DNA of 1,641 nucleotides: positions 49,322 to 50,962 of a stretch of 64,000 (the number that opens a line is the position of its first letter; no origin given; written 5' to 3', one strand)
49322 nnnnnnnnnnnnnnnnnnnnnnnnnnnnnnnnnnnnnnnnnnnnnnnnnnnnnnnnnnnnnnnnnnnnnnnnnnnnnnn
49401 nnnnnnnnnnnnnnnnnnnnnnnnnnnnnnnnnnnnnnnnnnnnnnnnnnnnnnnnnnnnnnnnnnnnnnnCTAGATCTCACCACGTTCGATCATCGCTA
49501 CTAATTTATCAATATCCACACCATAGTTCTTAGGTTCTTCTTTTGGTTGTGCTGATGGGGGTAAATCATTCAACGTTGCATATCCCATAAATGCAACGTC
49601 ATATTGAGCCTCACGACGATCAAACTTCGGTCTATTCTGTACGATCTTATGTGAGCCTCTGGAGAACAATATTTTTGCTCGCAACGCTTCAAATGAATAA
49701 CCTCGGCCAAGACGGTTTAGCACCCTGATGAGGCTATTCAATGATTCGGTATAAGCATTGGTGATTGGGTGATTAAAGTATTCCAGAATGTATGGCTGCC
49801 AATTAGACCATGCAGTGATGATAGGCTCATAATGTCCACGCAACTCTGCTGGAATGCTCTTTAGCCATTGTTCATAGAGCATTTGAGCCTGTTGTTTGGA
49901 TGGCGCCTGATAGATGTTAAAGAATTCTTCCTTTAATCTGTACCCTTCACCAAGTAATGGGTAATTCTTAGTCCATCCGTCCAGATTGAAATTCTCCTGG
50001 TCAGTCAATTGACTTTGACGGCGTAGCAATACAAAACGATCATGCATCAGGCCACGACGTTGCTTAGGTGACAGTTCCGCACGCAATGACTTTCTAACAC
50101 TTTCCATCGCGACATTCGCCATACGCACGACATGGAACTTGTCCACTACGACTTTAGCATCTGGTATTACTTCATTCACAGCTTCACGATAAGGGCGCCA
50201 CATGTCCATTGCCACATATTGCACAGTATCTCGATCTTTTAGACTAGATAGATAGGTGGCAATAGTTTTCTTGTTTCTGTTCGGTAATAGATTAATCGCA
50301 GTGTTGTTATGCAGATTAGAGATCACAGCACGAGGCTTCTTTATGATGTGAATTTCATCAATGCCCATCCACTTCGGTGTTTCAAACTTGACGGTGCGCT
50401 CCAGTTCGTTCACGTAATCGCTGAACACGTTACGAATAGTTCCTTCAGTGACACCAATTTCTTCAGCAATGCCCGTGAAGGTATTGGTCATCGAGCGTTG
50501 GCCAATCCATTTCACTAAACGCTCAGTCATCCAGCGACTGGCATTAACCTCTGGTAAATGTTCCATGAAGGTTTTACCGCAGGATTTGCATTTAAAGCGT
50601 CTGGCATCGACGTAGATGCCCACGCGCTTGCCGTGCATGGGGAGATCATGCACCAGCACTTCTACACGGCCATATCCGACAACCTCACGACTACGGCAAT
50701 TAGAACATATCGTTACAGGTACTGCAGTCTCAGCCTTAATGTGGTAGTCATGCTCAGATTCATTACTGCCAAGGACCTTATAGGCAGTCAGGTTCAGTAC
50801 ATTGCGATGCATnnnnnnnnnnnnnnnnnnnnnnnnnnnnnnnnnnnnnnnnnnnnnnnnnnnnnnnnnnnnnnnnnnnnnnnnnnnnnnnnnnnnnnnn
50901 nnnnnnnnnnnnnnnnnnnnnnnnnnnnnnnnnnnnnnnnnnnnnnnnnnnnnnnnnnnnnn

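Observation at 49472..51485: MNT-HEPN toxin-antitoxin translationally coupled to the ISL3 transposase: a possible TA-gated transposon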

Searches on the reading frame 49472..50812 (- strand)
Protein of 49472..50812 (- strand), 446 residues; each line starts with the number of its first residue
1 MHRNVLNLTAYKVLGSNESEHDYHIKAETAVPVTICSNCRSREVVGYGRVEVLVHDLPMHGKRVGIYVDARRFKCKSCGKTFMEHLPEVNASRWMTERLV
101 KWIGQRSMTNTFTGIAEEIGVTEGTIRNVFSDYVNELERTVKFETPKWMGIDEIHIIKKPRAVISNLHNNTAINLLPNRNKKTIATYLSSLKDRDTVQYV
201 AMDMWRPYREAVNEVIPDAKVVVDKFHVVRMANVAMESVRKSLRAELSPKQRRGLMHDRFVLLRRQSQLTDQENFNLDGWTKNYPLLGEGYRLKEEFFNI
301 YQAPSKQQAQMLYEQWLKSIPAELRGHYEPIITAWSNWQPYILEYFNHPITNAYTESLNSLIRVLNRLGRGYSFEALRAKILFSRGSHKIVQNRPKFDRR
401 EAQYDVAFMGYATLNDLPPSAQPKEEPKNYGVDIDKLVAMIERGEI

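Call 4: search_protein_families(library=pfam, proteins=[window:49475-50812:-], max_evalue=0.01)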
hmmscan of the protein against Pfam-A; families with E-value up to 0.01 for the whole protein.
window:49475-50812:- (446 aa): 3 families
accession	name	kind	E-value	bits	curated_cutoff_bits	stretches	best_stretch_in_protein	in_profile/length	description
PF01610.23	DDE_Tnp_ISL3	-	4.5e-60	203.9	23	1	149-381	1-240/240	Transposase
PF14690.11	Zn_ribbon_ISL3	-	9.5e-12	45.6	25.5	1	33-78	2-47/47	zinc-finger of transposase IS204/IS1001/IS1096/IS1165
PF13542.12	HTH_Tnp_ISL3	-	4.3e-08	32.9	27.4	1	84-134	1-51/51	Helix-turn-helix domain of transposase family ISL3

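Call 13: find_related_loci(query=window:49475-50812:-, collection=genome_contigs, flank=4000)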
Query window:49475-50812:- (446 aa) in genome_contigs; peptide patterns used: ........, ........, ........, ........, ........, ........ (x = any residue, [..] = any of these).
141 stretches matched a pattern; 121 encode a relative of the query (tblastn E <= 1e-3); the best 80 are kept; 80 distinct loci.
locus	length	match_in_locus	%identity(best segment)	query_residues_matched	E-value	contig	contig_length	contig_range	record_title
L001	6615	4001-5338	99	1-446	0e+0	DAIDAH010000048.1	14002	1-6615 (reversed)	MAG TPA_asm: Methylotenera sp. isolate clean1837 NODE_48_length_14002_cov_1.465081, whole genome shotgun sequence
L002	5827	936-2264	91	1-446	0e+0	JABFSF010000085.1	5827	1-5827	MAG: Methylotenera sp. isolate WB-IL-03 seq_8637, whole genome shotgun sequence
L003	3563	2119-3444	82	1-446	0e+0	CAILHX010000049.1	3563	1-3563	MAG: uncultured Methylophilaceae bacterium isolate AM-lipid-02-D5_bin-0398 genome assembly, contig: bin-0398:49/56, whol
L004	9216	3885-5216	66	1-446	0e+0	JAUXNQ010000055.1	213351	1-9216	MAG: Methylotenera sp. isolate C1_maxbin.019 C1_k141_48929, whole genome shotgun sequence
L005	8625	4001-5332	64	1-446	0e+0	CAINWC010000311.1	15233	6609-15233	MAG: uncultured proteobacterium isolate VK_bin-2283 genome assembly, contig: bin-2283:311/445, whole genome shotgun sequ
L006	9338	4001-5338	84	1-446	0e+0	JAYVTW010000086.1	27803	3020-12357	MAG: Methylophilaceae bacterium isolate GL74_UP_metabat_127 GL74_UP_metabat_127_85, whole genome shotgun sequence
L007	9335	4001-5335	64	1-446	0e+0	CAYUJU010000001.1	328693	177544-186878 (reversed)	MAG TPA_asm: uncultured Methylobacillus sp. isolate SRP278314_co2_286 genome assembly, contig: NODE_23_length_328693_cov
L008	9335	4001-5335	63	1-446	0e+0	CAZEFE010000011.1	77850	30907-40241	MAG TPA_asm: uncultured Methylophilaceae bacterium isolate binchicken_co284_174 genome assembly, contig: NODE_533_length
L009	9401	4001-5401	61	1-446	0e+0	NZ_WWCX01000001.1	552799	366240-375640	Duganella vulcania strain FT81W NODE_1_length_552799_cov_24.831468_1, whole genome shotgun sequence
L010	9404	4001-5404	60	1-446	0e+0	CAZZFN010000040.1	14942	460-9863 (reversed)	MAG TPA_asm: uncultured Methyloversatilis sp. isolate SRP093185_co1_20 genome assembly, contig: NODE_2711_length_14942_c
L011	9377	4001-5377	59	1-446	0e+0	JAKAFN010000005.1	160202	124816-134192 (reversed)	MAG: Proteobacteria bacterium isolate WY1.bin9 NODE_136_length_160202_cov_91.870448, whole genome shotgun sequence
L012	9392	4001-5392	58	1-446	0e+0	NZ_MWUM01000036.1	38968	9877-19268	Zoogloea sp. LCSB751 NODE_36_length_38968_cov_66.1731_ID_71, whole genome shotgun sequence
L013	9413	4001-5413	59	1-446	0e+0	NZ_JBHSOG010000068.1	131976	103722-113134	Thauera sinica strain CGMCC 1.15731 platanus_K_default_68, whole genome shotgun sequence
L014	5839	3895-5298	58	1-446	0e+0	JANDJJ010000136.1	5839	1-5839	MAG: Nitrospira sp. isolate QZM_B4_3_Bin89 NODE_136_length_5839_cov_2.022059, whole genome shotgun sequence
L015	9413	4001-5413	59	1-446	0e+0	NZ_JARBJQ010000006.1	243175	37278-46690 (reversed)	Dechloromonas agitata strain DSM 13637 6, whole genome shotgun sequence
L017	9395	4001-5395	58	1-446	0e+0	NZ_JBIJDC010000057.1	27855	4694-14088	MAG: Zoogloea sp. isolate ME2006-08-22D15_3300044611_group2_bin171 Rohwer_bin2376_scaffold_1159_c1, whole genome shotgun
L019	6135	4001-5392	58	1-446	0e+0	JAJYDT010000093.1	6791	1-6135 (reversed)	MAG: Proteobacteria bacterium isolate DBS1-1.bin113 NODE_21673_length_6791_cov_2.968037, whole genome shotgun sequence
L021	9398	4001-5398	58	4-446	0e+0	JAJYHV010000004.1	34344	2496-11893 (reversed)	MAG: Proteobacteria bacterium isolate DBS1-3.bin90 NODE_2015_length_34344_cov_22.7436, whole genome shotgun sequence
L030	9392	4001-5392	57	1-446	0e+0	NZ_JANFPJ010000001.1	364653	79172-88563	Pseudidiomarina fusca strain GXY010 contig1, whole genome shotgun sequence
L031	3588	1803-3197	58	1-446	0e+0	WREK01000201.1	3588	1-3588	MAG: Betaproteobacteria bacterium isolate Lab288P3bin88 Ga0123353_10159788, whole genome shotgun sequence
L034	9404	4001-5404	57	1-446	0e+0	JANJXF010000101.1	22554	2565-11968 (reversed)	MAG: Thiobacillus sp. isolate RS341_metabat.bin.17 RS341_k141_12695, whole genome shotgun sequence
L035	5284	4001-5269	60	1-411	0e+0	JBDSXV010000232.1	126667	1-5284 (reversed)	MAG: Dokdonella sp. isolate cluster1_bin.66 k127_4057965, whole genome shotgun sequence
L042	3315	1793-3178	59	4-446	0e+0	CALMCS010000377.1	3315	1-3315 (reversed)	MAG TPA_asm: uncultured Comamonadaceae bacterium isolate ERR3519528_bin.53_CONCOCT_v1.1_MAG genome assembly, contig: ERZ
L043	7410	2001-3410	57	1-446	1e-179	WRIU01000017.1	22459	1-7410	MAG: Betaproteobacteria bacterium isolate Nt197P3bin56 Ga0082212_10003445, whole genome shotgun sequence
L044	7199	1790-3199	57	4-446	6e-179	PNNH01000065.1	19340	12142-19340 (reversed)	MAG: Methylibium sp. isolate BC.012 BC_1001870_19340, whole genome shotgun sequence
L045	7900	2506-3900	57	1-446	1e-178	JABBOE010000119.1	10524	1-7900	MAG: Proteobacteria bacterium isolate G2_65 NODE_3341_length_10524_cov_7.41035, whole genome shotgun sequence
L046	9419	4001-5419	57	1-446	3e-178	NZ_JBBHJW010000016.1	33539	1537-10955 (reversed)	Paucibacter soli strain AS307 16, whole genome shotgun sequence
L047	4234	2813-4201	57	1-446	0e+0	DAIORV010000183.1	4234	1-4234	MAG TPA_asm: Chloroflexota bacterium isolate CTOTU41356 NODE_20313_length_4234_cov_7.183058, whole genome shotgun sequen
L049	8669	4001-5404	57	4-446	6e-178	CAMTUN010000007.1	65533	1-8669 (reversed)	MAG: uncultured beta proteobacterium isolate G04_MAG_00030 genome assembly, contig: G04_MAG_00030_000000000017, whole ge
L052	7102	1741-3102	58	4-446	2e-177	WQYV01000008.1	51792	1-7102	MAG: Betaproteobacteria bacterium isolate Emb289P4bin32 Ga0123357_10000243, whole genome shotgun sequence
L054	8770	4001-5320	58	4-444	3e-177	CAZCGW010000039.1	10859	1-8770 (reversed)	MAG TPA_asm: uncultured Dechloromonas sp. isolate SRP286056_co2_314 genome assembly, contig: NODE_10095_length_10859_cov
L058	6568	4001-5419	57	1-446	3e-176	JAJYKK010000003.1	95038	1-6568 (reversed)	MAG: Proteobacteria bacterium isolate DBS2-1.bin34 NODE_393_length_95038_cov_3.041165, whole genome shotgun sequence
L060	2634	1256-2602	57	1-446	0e+0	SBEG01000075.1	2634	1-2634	MAG: Deltaproteobacteria bacterium isolate 311FN.001 NODE_2888_length_2634_cov_36.0047_ID_3882805, whole genome shotgun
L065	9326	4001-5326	58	1-446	4e-175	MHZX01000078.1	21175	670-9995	MAG: Rhodocyclales bacterium RIFCSPLOWO2_02_FULL_63_24 rifcsplowo2_02_scaffold_3284, whole genome shotgun sequence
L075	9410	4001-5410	55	4-446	4e-173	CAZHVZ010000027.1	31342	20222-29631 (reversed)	MAG TPA_asm: uncultured Rhodocyclaceae bacterium isolate SRP285395_co1_114 genome assembly, contig: NODE_2083_length_313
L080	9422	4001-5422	54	1-446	2e-172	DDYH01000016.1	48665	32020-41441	MAG TPA_asm: Gallionellaceae bacterium UBA2239 UBA2239_contig_259, whole genome shotgun sequence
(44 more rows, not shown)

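Call 41: search_protein_families(library=pfam, proteins=[L034:2543-3403:+, L080:3033-3995:+, L049:2879-3193:+, L052:867-1247:+, L052:1178-1651:+, L031:537-1349:+, L045:785-1870:+, L045:567-860:+, L043:1412-1969:+, L043:1092-1412:+], max_evalue=0.01)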
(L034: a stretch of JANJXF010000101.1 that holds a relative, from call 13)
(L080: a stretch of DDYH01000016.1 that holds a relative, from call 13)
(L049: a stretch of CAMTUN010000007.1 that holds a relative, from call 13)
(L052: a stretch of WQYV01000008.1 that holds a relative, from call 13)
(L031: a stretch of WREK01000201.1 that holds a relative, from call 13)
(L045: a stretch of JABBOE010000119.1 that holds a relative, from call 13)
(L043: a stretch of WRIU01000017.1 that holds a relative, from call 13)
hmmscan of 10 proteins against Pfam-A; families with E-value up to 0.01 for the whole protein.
L034:2543-3403:+ (287 aa): 1 family
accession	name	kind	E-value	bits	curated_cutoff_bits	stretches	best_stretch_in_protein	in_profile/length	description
PF02661.23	Fic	-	0.00014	23.1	24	1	185-221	55-91/93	Fic/DOC family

L080:3033-3995:+ (321 aa): 2 families
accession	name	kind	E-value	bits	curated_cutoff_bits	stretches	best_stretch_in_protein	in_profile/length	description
PF02661.23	Fic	-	1.2e-11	45.8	24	1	53-144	4-90/93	Fic/DOC family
PF18790.7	KfrB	-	1.3e-08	35.1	25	1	262-308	3-49/54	KfrB Domain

L049:2879-3193:+ (105 aa): 1 family
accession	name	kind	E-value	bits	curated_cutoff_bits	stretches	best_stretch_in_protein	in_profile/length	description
PF22798.2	DUF5817_CT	-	0.0054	17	29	0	51-82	16-47/54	DUF5817, C-terminal domain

L052:867-1247:+ (127 aa): 3 families
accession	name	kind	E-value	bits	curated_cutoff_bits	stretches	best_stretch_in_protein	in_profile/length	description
PF01909.29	NTP_transf_2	-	8.1e-09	36.2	21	1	37-81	11-55/93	Nucleotidyltransferase domain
PF18765.7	Polbeta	-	7.4e-08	32.9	26.9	1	36-71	8-44/93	Polymerase beta, Nucleotidyltransferase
PF03445.19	DUF294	-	0.0078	16.5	21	1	28-97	33-107/138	Putative nucleotidyltransferase DUF294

L052:1178-1651:+ (158 aa): 2 families
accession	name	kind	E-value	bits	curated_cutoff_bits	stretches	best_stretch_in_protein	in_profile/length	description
PF05168.19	HEPN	-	5e-17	62.6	22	1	26-140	1-114/117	HEPN domain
PF22775.2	GA_3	-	0.0083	17.1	27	1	25-70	10-55/100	GA-like domain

L031:537-1349:+ (271 aa): 1 family
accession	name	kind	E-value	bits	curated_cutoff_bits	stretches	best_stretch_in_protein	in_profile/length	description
PF08843.17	AbiEii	-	3.8e-06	27.4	22.5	1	57-217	14-194/238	Nucleotidyl transferase AbiEii toxin, Type IV TA system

L045:785-1870:+ (362 aa): 1 family
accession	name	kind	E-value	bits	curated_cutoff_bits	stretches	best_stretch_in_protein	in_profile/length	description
PF08843.17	AbiEii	-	9.3e-16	58.9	22.5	1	55-219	14-210/238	Nucleotidyl transferase AbiEii toxin, Type IV TA system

L045:567-860:+ (98 aa): 0 families

L043:1412-1969:+ (186 aa): 1 family
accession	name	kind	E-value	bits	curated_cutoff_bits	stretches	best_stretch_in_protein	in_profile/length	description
PF19502.5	DUF6036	-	1.4e-21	77.5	23.6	1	12-165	9-151/164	Nucleotidyltransferase of unknown function (DUF6036)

L043:1092-1412:+ (107 aa): 0 families

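Call 42: search_protein_families(library=pfam, proteins=[L065:1141-2922:+, L047:1708-2802:+, L075:1859-3097:+, L075:3100-3999:+, L060:526-828:+, L060:831-1253:+, L021:3493-3768:+, L044:69-332:+, L046:2450-3994:+, L034:3518-3994:+], max_evalue=0.01)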
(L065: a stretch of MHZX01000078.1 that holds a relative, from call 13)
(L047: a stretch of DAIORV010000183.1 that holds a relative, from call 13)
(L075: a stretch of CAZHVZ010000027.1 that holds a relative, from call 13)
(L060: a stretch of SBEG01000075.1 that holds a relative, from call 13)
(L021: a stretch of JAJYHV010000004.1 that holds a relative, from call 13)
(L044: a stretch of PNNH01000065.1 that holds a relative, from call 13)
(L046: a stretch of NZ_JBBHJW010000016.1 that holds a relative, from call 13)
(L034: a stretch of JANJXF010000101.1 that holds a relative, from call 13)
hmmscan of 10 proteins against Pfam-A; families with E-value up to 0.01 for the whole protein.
L065:1141-2922:+ (594 aa): 4 families
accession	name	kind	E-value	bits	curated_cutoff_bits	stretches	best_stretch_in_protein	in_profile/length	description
PF07669.17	Eco57I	-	8.8e-16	58.9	25.3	1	236-323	70-165/171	Eco57I restriction-modification methylase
PF02384.22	N6_Mtase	-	1.1e-06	28.6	20.4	1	108-315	6-204/311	N-6 DNA Methylase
PF01170.24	UPF0020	-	0.00032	20.9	22.3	1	153-297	32-168/197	RMKL-like, methyltransferase domain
PF20473.4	MmeI_Mtase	-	0.0013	18.4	27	0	148-206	18-80/259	MmeI, DNA-methyltransferase domain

L047:1708-2802:+ (365 aa): 2 families
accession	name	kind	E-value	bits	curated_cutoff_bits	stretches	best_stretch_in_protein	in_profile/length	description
PF06616.17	BsuBI_PstI_RE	-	2.7e-41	141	27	1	188-348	2-153/154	BsuBI/PstI restriction endonuclease domain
PF17728.7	BsuBI_PstI_RE_N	-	3.1e-23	82.6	27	1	10-174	2-138/140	BsuBI/PstI restriction endonuclease HTH domain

L075:1859-3097:+ (413 aa): 1 family
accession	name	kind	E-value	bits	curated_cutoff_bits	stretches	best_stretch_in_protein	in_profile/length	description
PF00145.23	DNA_methylase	-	3.4e-68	230.9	22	1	15-397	2-323/324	C-5 cytosine-specific DNA methylase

L075:3100-3999:+ (300 aa): 1 family
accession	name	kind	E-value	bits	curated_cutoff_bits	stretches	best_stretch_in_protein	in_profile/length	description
PF12183.14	NotI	-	1.4e-08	34.8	22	1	22-203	21-189/238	Restriction endonuclease NotI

L060:526-828:+ (101 aa): 1 family
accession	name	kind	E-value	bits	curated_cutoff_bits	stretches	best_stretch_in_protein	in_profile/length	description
PF04255.20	DUF433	-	4.8e-20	71.6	23.6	1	36-89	1-54/56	Protein of unknown function (DUF433)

L060:831-1253:+ (141 aa): 2 families
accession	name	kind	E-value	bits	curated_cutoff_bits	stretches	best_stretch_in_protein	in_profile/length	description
PF18480.7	DUF5615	-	4.5e-07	30.1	23.8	1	1-79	1-77/110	Domain of unknown function (DUF5615)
PF18478.7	PIN_10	-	1.7e-05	25.3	26.2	1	1-64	1-66/84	PIN like domain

L021:3493-3768:+ (92 aa): 1 family
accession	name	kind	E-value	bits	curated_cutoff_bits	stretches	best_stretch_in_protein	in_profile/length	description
PF09827.14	CRISPR_Cas2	-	0.0003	21.4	23.8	1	1-85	2-71/74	CRISPR associated protein Cas2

L044:69-332:+ (88 aa): 1 family
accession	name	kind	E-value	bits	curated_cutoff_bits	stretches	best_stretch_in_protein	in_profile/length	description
PF17375.8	DUF5397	-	4e-38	129.4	26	1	26-88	2-64/64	Family of unknown function (DUF5397)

L046:2450-3994:+ (515 aa): 0 families

L034:3518-3994:+ (159 aa): 0 families

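Call 62: search_dna_similar(query=window:49475-50812:-, collection=plasmids, mode=protein, max_rows=25, max_evalue=1e-50)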
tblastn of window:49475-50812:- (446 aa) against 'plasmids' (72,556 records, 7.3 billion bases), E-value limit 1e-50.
Records with a match: 1080; places in all: 1194; records where one place covers at least 80% of the query: 935.
Best place of each record, by identity: <60% 1080.
By first word of the organism name: Klebsiella 538; Enterobacter 103; Escherichia 91; Enterococcus 59; Acinetobacter 37; Citrobacter 35; Salmonella 32; Pseudomonas 24; Raoultella 18; Ralstonia 14; and 48 more.
By predicted mobility (MOB-suite, as given by PLSDB): conjugative 776; non-mobilizable 192; mobilizable 112.
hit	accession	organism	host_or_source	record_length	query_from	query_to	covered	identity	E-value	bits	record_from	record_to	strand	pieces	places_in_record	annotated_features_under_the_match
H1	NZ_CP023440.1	Thauera sp. K11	cell culture,sludge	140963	1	446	100%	58.7%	0e+0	568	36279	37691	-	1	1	ISL3 family transposase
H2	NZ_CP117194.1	Acidovorax temperans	cell culture,Acidovorax temperans ...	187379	1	446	100%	58.5%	3e-180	565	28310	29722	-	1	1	ISL3 family transposase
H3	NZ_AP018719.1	Sulfuricystis multivorans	-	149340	1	446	100%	58.1%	3e-178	559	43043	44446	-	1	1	ISL3 family transposase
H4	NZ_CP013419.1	Burkholderia savannae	soil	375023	1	446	100%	57.7%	9e-176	552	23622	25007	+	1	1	ISL3 family transposase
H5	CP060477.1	Xanthomonas citri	Citrus,Cell culture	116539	1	446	100%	57.6%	2e-178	560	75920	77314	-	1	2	ISL3 family transposase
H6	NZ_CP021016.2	Xanthomonas citri pv. phaseoli var. fuscans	Phaseolus vulgaris,cell culture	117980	1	446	100%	57.6%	2e-178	560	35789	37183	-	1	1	ISL3 family transposase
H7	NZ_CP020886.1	Xanthomonas citri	Citrus x aurantiifolia,Cell culture,leaf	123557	1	446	100%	57.3%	1e-171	541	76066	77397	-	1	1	ISL3 family transposase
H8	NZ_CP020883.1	Xanthomonas citri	Citrus x aurantiifolia,Cell culture,leaf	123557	1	446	100%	57.3%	1e-171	541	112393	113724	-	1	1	ISL3 family transposase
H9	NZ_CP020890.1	Xanthomonas citri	Citrus hystrix,Cell culture,leaf,leaf ...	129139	1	446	100%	57.3%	1e-171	541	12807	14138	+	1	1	ISL3 family transposase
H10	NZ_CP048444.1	Burkholderia multivorans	Homo sapiens,sputum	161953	1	446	100%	57.3%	5e-179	562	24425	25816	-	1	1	ISL3 family transposase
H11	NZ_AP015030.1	Pseudomonas putida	-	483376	4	446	99%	57.6%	7e-175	550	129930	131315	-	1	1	ISL3 family transposase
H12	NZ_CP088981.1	Rhodanobacter denitrificans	soil,well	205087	1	446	100%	57.2%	0e+0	568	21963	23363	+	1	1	ISL3 family transposase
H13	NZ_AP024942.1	Aeromonas caviae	-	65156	1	446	100%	57.0%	3e-173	545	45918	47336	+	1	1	ISL3 family transposase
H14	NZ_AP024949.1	Aeromonas caviae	-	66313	1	446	100%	57.0%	3e-173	545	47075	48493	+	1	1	ISL3 family transposase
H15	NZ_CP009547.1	Burkholderia sp. 2002721687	water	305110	1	446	100%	56.7%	2e-170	537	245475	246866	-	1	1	ISL3 family transposase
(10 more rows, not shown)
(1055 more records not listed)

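Call 63: get_annotated_region(hit=H1, flank=3500)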
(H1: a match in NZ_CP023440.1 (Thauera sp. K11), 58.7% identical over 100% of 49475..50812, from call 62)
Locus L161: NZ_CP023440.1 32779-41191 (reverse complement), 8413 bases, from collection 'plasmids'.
description: Thauera sp. K11 plasmid pTX1, complete sequence
organism: Thauera sp. K11 (NCBI taxid 2005884)
taxonomy: Bacteria; Pseudomonadota; Betaproteobacteria; Rhodocyclales; Zoogloeaceae; Thauera; Thauera sp. K11
host: -; source: cell culture,sludge; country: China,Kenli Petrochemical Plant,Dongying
typing (MOB-suite, as given by PLSDB): conjugative; relaxase MOBP; mating-pair formation MPF_T
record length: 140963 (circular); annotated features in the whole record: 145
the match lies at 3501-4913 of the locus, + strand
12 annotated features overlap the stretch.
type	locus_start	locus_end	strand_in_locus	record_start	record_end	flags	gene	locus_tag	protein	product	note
CDS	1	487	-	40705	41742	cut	-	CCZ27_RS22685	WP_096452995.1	IS5 family transposase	-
CDS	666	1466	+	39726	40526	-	-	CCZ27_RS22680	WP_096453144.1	Fic family protein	-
CDS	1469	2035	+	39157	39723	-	-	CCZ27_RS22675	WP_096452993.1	DUF551 domain-containing protein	-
CDS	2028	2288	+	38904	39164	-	-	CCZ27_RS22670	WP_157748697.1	hypothetical protein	-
CDS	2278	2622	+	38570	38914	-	-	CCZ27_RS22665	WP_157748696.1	hypothetical protein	-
CDS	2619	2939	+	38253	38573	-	-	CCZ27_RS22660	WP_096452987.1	hypothetical protein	-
CDS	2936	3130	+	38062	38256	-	-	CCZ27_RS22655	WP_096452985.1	hypothetical protein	-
CDS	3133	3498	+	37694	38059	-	-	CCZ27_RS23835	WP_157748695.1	hypothetical protein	-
CDS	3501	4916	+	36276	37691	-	-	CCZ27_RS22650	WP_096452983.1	ISL3 family transposase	-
CDS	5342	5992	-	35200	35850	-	-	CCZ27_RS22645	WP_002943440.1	hypothetical protein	-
CDS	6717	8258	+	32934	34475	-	istA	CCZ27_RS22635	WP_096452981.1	IS21 family transposase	-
CDS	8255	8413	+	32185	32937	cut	istB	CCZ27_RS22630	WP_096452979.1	IS21-like element helper ATPase IstB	-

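Call 64: get_annotated_region(hit=H5, flank=3500)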
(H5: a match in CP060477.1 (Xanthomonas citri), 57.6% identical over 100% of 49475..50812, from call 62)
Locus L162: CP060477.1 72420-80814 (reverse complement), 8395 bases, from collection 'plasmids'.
description: Xanthomonas citri pv. citri strain DAR73910 plasmid plasmid pF, complete sequence
organism: Xanthomonas citri (NCBI taxid 611301)
taxonomy: Bacteria; Pseudomonadota; Gammaproteobacteria; Lysobacterales; Lysobacteraceae; Xanthomonas; Xanthomonas citri
host: -; source: Citrus,Cell culture; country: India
typing (MOB-suite, as given by PLSDB): non-mobilizable
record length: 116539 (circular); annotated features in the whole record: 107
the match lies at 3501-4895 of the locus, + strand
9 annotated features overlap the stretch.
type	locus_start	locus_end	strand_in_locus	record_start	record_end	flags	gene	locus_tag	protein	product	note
CDS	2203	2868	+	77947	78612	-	-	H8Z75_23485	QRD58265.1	hypothetical protein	-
CDS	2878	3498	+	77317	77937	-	-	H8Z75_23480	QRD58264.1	conjugal transfer protein TraC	-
CDS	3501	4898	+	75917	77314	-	-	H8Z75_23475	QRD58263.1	ISL3 family transposase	-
CDS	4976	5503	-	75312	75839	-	-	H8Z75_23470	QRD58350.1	hypothetical protein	-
CDS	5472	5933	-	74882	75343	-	-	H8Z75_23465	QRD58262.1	hypothetical protein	-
CDS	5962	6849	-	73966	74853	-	-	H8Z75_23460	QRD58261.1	fused MFS/spermidine synthase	-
CDS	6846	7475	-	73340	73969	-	-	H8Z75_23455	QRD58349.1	fused MFS/spermidine synthase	-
CDS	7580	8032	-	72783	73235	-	ssb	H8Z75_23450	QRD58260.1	single-stranded DNA-binding protein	-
CDS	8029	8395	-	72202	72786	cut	-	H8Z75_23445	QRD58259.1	transglycosylase SLT domain-containing protein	-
